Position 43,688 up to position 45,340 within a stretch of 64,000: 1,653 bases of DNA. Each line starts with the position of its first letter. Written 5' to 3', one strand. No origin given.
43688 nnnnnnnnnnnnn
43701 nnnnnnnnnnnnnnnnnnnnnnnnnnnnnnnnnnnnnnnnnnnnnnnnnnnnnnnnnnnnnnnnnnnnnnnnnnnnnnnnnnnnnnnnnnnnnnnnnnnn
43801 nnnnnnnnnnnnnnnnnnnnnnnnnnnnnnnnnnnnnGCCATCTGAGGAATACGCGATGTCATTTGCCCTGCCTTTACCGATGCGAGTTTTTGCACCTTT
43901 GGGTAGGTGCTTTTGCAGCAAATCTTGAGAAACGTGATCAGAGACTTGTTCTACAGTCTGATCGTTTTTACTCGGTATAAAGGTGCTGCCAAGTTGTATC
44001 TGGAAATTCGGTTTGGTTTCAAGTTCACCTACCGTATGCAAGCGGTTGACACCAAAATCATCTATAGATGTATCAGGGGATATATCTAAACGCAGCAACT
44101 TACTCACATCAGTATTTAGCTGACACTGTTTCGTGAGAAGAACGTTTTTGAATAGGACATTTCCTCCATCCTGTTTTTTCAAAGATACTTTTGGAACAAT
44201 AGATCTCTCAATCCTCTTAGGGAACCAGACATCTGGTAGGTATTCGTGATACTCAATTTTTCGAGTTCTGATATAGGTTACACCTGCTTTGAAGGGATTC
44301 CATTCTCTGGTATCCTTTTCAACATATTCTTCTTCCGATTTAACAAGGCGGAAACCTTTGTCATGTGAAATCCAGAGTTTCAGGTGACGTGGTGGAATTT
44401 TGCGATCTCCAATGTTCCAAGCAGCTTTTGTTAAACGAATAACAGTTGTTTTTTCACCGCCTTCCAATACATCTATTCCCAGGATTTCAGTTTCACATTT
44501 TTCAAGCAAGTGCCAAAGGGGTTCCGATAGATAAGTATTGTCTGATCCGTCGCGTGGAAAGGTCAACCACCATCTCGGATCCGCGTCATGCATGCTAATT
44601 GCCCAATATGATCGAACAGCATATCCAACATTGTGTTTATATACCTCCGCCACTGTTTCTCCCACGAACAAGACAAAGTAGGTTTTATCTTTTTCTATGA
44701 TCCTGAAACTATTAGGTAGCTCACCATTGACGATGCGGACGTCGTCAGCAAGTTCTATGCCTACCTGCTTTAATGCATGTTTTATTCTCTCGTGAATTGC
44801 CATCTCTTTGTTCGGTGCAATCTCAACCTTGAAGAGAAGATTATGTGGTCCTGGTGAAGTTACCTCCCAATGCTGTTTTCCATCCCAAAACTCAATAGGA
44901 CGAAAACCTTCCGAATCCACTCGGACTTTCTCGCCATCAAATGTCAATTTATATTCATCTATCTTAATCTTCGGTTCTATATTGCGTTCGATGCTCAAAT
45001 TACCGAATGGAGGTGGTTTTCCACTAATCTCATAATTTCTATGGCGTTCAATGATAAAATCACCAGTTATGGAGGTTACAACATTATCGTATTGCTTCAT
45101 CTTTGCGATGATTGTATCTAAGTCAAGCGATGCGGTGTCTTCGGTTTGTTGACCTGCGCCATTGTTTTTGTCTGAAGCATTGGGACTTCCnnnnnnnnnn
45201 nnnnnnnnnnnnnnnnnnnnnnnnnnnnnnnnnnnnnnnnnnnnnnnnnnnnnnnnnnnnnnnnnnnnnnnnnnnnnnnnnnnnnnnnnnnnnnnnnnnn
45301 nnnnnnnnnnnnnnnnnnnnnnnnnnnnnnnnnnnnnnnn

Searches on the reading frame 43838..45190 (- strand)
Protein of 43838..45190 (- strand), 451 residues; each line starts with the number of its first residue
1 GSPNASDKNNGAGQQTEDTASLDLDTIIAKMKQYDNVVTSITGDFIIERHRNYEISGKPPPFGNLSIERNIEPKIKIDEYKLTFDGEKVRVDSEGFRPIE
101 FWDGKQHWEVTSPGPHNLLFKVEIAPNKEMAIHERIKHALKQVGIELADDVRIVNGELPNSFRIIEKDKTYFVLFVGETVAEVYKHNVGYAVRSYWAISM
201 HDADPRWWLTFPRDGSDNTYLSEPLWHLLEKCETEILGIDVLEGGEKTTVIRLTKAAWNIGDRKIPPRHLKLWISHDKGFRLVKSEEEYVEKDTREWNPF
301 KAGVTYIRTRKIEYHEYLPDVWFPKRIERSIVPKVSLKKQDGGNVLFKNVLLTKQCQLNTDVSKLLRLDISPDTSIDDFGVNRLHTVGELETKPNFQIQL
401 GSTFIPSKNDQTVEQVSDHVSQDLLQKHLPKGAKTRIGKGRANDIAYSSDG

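Call 51: search_protein_families(library=pfam, proteins=[window:43838-45190:-], max_evalue=0.1)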
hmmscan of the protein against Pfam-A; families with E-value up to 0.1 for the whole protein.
seq(451 aa): 0 families

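Call 52: search_solved_structures(query=window:43838-45190:-, max_evalue=1)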
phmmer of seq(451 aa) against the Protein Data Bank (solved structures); distinct sequences matched with E-value up to 1: 0.

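Call 53: find_homologous_proteins(query=window:44009-45124:-, max_evalue=0.001)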
Query seq(372 aa) (372 aa): 32 proteins with E <= 0.001 among 1761 candidates.
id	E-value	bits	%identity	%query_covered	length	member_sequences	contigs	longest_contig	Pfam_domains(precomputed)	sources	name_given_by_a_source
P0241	1.5e-130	454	71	79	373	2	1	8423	-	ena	-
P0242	3.1e-115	403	42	95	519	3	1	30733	-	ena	-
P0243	7.1e-115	402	82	58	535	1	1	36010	PF07638.18,PF04545.23,PF04542.21,PF08281.19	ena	-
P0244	1.0e-107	378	79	56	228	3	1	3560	-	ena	-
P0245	6.3e-105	369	52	96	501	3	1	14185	-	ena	-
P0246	7.5e-100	353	51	99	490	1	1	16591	-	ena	-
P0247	5.8e-95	336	52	94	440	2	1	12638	-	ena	-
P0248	2.1e-89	318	48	99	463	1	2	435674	-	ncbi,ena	-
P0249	4.5e-83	297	49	95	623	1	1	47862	PF07638.18,PF04545.23,PF04542.21,PF08281.19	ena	-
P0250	5.9e-82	294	70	54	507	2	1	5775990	PF07638.18,PF04545.23,PF04542.21,PF08281.19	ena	-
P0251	6.0e-82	294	48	94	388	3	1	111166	-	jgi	-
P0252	2.1e-80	289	47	94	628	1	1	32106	PF07638.18,PF04545.23,PF04542.21,PF08281.19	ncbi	-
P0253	7.4e-80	287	47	95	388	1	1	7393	-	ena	-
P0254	3.4e-75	271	57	39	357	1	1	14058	-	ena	-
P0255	2.1e-72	262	48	83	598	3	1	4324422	PF07638.18,PF04545.23,PF04542.21,PF08281.19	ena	-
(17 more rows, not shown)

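Call 61: predict_structure(alignment_id=A4)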
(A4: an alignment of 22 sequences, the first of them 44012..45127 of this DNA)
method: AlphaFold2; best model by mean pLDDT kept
length: 372 residues; sequences in the alignment: 22
mean_pLDDT: 72.6   pTM: 0.62
mean pLDDT of the five models: 72.6, 67.3, 66.5, 64.8, 53.5
residues with pLDDT >= 90: 23; 70-90: 227; 50-70: 73; < 50: 49
segments of 3 or more residues with pLDDT < 50: 74-92, 166-180, 194-200, 315-322
pLDDT, mean of each block of 10 residues (from residue 1): 87 75 82 66 68 75 64 48 38 66 79 84 82 79 79 84 59 35 56 45 78 91 87 81 82 84 88 78 88 80 86 58 68 79 69 68 74 68
secondary structure, 60 per line:
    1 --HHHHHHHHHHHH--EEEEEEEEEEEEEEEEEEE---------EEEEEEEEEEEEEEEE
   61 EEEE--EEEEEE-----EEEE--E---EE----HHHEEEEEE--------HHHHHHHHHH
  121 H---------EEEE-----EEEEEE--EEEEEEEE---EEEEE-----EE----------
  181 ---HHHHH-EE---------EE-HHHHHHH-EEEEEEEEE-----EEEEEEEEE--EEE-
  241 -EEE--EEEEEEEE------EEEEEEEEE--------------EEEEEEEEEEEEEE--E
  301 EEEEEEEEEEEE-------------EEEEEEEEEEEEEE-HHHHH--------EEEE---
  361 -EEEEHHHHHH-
elements in order: H3-14 E17-35 E45-64 E67-72 E78-81 E97-102 H111-121 E131-134 E140-145 E148-155 E159-163 H184-188 H204-210 E212-220 E226-234 E237-239 E242-244 E247-254 E261-269 E284-297 E300-312 E326-339 H341-345 E354-357 E362-365 H366-371

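Call 64: fold_search(model_id=the predicted structure, library=pdb)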
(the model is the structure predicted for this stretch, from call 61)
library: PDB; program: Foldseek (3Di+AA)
matches with E <= 10: 1042; with E <= 0.001: 9
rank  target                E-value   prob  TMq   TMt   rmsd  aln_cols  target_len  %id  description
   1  3mha_B                1.0e-04  1.00  0.23  0.38  11.6       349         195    9  Crystal structure of LprG from Mycobacterium tuberculosis bound to PIM (released 2010-09-01)
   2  3mha_A                1.3e-04  1.00  0.23  0.37  11.9       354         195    8  Crystal structure of LprG from Mycobacterium tuberculosis bound to PIM (released 2010-09-01)
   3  3mh8_A                1.9e-04  1.00  0.22  0.36  11.6       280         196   10  Crystal structure of LprG from Mycobacterium tuberculosis (released 2010-09-01)
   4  2v43_C                2.6e-04  0.41  0.11  0.15  25.9       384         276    7  Crystal structure of RseB: a sensor for periplasmic stress response in E. coli (released 2007-08-28)
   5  2v42_A                2.9e-04  0.60  0.15  0.18  24.2       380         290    9  Crystal structure of RseB: a sensor for periplasmic stress response in E. coli (released 2007-08-28)
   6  2v43_B                3.2e-04  0.44  0.14  0.17  25.3       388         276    8  Crystal structure of RseB: a sensor for periplasmic stress response in E. coli (released 2007-08-28)
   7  3mh9_A                3.6e-04  1.00  0.22  0.34  11.7       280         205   10  Crystal structure of LprG mutant V91W from Mycobacterium tuberculosis (released 2010-09-01)
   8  3mh9_C                7.2e-04  1.00  0.22  0.34  11.6       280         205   10  Crystal structure of LprG mutant V91W from Mycobacterium tuberculosis (released 2010-09-01)
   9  4zra_C                9.5e-04  1.00  0.21  0.37  14.6       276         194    9  CRYSTAL STRUCTURE OF MYCOBACTERIUM TUBERCULOSIS LPRG BINDING TO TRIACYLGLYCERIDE (released 2016-02-10)
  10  2p4b_A                1.0e-03  0.33  0.13  0.15  24.7       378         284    9  Crystal structure of E.coli RseB (released 2007-05-22)
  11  3m4w_A                1.0e-03  0.28  0.11  0.15  24.3       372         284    9  Structural basis for the negative regulation of bacterial stress response by RseB (released 2010-05-05)
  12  3m4w_C                1.1e-03  0.21  0.11  0.14  24.4       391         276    8  Structural basis for the negative regulation of bacterial stress response by RseB (released 2010-05-05)
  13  2byo                  1.3e-03  0.98  0.19  0.32  12.7       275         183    9  Crystal structure of Mycobacterium tuberculosis lipoprotein LppX (Rv2945c) (released 2006-03-22)
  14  2v43_A                1.3e-03  0.96  0.22  0.30  21.2       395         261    6  Crystal structure of RseB: a sensor for periplasmic stress response in E. coli (released 2007-08-28)
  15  6cvm_A                1.7e-03  0.18  0.12  0.05  29.6       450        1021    8  Atomic resolution cryo-EM structure of beta-galactosidase (released 2018-05-30)
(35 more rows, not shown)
